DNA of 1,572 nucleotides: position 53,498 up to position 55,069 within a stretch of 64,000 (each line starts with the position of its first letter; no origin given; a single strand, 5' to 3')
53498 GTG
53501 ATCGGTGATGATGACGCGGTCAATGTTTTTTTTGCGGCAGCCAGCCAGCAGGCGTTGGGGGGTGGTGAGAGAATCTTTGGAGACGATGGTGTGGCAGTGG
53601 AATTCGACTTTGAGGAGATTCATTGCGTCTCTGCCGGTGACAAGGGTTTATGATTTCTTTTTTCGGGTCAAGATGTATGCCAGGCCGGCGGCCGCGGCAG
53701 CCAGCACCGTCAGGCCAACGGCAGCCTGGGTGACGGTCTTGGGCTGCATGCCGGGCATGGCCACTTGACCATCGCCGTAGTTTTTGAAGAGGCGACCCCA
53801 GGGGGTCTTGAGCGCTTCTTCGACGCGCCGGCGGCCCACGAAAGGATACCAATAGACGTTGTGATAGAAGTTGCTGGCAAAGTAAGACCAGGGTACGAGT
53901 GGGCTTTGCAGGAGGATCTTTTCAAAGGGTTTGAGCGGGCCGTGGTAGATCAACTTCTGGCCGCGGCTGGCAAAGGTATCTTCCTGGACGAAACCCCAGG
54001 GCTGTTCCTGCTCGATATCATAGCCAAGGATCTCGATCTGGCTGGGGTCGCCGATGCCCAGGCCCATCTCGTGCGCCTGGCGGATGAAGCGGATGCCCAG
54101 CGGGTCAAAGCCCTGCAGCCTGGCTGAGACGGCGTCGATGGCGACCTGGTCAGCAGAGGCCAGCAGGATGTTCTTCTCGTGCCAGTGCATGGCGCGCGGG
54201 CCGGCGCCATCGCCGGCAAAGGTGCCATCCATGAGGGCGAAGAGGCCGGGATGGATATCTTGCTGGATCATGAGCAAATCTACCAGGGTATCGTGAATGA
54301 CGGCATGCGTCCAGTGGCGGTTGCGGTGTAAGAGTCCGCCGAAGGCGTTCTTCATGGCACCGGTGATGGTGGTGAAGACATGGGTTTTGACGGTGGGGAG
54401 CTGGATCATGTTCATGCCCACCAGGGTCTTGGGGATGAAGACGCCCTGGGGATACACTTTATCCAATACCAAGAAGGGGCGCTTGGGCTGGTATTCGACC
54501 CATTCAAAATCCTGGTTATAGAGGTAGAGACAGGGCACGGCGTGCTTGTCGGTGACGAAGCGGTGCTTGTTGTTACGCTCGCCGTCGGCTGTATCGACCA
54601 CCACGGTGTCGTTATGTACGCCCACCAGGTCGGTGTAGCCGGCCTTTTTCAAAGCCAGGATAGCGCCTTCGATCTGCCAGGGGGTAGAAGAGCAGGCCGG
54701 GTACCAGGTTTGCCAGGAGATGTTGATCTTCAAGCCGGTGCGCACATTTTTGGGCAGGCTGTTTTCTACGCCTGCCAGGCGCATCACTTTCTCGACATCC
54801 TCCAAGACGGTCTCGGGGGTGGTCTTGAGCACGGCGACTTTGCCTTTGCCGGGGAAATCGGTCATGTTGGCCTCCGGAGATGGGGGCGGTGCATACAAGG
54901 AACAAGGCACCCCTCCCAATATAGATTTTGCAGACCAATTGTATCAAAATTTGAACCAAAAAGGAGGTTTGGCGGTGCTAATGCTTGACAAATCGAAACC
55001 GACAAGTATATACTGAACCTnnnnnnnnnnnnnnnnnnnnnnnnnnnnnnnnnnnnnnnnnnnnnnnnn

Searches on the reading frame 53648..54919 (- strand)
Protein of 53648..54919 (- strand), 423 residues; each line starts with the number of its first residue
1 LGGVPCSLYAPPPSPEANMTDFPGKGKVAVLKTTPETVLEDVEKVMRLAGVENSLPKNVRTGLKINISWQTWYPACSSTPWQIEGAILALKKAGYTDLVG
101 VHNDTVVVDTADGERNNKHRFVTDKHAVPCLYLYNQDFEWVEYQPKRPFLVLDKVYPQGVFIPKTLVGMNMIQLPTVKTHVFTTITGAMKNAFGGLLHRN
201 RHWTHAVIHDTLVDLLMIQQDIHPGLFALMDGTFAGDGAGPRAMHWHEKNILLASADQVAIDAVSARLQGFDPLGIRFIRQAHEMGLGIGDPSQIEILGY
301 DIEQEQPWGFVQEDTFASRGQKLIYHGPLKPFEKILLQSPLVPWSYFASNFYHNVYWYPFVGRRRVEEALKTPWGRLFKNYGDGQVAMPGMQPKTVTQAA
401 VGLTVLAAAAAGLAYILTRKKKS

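Call 71: search_protein_families(library=pfam, proteins=[window:53648-54919:-], max_evalue=0.00001)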
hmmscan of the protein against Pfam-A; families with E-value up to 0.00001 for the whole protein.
window:53648-54919:- (423 aa): 1 family
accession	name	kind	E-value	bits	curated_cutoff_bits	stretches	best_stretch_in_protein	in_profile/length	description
PF04015.17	DUF362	-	9.3e-20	72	24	1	63-266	3-199/200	Domain of unknown function (DUF362)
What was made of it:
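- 53648..54919 (-): Upstream flank: a divergently oriented DUF362 gene. It serves as a conserved synteny anchor. PF04015 E = 9e-20 (call 71).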
